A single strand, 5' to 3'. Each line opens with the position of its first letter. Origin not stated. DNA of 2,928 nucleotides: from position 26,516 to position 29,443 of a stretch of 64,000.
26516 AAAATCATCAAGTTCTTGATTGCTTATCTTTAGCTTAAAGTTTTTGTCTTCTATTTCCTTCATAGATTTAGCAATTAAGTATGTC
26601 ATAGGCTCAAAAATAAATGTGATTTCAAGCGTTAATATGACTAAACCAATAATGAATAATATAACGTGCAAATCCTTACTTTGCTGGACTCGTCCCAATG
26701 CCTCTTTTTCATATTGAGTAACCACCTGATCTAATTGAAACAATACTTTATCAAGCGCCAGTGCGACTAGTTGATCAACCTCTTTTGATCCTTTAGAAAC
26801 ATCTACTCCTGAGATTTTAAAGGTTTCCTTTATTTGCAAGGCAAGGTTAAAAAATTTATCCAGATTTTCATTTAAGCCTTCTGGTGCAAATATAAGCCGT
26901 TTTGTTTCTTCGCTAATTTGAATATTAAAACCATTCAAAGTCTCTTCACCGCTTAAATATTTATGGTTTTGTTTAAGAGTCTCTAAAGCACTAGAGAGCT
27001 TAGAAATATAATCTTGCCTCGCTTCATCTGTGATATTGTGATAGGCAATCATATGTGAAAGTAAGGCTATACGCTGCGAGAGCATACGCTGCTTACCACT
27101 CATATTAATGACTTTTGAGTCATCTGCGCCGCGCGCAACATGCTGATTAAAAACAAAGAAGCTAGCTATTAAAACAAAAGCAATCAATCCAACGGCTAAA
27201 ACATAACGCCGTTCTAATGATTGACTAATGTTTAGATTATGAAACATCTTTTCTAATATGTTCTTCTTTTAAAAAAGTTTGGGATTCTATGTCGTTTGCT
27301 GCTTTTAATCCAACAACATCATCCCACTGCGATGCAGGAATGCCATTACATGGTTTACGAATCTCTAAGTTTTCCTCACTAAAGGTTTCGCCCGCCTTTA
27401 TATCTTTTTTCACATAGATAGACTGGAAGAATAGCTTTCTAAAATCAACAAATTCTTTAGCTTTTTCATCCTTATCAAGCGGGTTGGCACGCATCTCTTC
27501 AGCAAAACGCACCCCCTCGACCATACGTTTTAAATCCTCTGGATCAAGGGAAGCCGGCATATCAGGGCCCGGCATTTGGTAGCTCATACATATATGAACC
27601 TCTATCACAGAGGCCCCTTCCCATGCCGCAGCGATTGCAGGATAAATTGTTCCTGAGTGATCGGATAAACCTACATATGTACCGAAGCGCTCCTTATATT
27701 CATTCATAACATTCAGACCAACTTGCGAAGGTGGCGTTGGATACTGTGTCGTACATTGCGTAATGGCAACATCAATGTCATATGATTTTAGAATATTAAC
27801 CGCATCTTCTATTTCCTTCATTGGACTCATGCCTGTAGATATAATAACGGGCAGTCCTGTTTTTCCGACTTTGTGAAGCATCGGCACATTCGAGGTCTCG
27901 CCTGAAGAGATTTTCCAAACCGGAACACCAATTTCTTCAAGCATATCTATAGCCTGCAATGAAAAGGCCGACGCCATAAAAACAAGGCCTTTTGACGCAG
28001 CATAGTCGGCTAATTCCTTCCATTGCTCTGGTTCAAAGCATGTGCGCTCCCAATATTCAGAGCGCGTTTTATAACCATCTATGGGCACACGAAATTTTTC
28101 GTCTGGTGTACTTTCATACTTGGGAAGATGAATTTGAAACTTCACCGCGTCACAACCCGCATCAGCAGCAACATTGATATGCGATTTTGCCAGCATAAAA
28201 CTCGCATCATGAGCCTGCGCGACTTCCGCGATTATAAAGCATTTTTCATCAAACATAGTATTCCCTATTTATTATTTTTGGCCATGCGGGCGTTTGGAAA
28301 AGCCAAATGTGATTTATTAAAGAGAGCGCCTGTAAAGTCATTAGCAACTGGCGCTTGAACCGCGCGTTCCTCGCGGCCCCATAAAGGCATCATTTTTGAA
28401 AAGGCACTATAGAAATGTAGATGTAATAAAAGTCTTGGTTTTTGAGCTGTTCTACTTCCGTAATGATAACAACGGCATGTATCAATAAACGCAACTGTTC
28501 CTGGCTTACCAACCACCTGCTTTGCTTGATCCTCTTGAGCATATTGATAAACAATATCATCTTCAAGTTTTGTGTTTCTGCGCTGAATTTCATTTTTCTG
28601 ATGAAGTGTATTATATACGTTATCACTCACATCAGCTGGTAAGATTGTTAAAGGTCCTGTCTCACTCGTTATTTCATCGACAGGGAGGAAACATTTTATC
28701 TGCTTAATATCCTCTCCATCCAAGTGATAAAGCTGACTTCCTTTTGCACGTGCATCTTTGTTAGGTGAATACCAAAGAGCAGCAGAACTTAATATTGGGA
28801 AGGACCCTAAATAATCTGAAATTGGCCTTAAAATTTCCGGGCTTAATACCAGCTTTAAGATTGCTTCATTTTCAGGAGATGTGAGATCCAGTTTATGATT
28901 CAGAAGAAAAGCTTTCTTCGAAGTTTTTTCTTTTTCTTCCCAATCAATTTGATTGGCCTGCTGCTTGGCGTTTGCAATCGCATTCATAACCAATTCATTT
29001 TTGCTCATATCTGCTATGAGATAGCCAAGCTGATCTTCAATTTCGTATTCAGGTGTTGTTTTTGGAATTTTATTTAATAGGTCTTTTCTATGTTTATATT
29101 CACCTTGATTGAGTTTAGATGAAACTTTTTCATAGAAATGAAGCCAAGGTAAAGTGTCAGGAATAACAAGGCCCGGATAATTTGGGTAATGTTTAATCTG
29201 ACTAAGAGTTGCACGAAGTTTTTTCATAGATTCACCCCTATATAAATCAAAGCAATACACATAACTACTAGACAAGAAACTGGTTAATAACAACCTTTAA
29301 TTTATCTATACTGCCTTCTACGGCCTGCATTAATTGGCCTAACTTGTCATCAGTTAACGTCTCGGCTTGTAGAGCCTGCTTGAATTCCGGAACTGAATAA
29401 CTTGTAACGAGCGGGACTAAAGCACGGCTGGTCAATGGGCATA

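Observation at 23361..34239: Apparent 10-gene operon coupling nonulosonate biosynthesis to a kinase/receiver/hybrid-kinase module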

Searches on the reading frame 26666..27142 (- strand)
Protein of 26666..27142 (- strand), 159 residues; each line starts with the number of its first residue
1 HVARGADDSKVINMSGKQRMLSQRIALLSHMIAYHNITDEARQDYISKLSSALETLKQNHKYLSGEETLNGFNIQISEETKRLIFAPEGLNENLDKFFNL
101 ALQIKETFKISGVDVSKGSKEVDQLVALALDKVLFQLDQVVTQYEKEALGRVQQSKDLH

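Call 81: search_solved_structures(query=window:26666-27142:-, max_evalue=10, show_alignments=2)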
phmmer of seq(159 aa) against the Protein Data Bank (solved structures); distinct sequences matched with E-value up to 10: 1.
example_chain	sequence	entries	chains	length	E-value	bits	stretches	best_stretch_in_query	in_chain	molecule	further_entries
1v64_A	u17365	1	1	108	0.99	12.9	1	17-69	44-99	Nucleolar transcription factor 1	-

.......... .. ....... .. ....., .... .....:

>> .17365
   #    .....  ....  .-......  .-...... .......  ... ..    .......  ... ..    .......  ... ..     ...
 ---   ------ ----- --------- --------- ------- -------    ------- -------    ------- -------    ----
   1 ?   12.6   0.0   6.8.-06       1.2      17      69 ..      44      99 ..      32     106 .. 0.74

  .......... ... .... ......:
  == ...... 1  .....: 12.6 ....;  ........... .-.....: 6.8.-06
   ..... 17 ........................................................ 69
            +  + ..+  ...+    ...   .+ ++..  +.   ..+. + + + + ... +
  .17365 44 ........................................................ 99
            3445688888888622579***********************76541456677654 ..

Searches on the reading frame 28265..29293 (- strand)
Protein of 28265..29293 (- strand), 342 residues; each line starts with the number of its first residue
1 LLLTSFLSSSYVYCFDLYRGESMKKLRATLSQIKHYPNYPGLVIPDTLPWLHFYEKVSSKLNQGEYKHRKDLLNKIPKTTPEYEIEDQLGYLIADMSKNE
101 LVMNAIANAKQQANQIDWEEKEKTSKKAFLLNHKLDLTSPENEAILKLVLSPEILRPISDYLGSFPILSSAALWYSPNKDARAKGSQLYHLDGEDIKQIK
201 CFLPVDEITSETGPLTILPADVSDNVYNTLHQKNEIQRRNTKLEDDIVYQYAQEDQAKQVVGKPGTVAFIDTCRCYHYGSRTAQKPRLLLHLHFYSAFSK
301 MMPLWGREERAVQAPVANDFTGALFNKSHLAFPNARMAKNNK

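Call 3: search_protein_families(library=pfam, proteins=[window:28265-29293:-], max_evalue=0.01)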
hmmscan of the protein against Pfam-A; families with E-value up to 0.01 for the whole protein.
window:28265-29293:- (342 aa): 1 family
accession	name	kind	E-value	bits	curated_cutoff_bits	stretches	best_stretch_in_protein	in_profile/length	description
PF05721.19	PhyH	-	0.0029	18.4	22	1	107-281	32-204/213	Phytanoyl-CoA dioxygenase (PhyH)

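Call 6: search_protein_families(library=ncbifam, proteins=[window:28265-29293:-], max_evalue=0.001)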
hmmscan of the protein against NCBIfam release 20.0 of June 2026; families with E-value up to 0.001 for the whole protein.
window:28265-29293:- (342 aa): 0 families
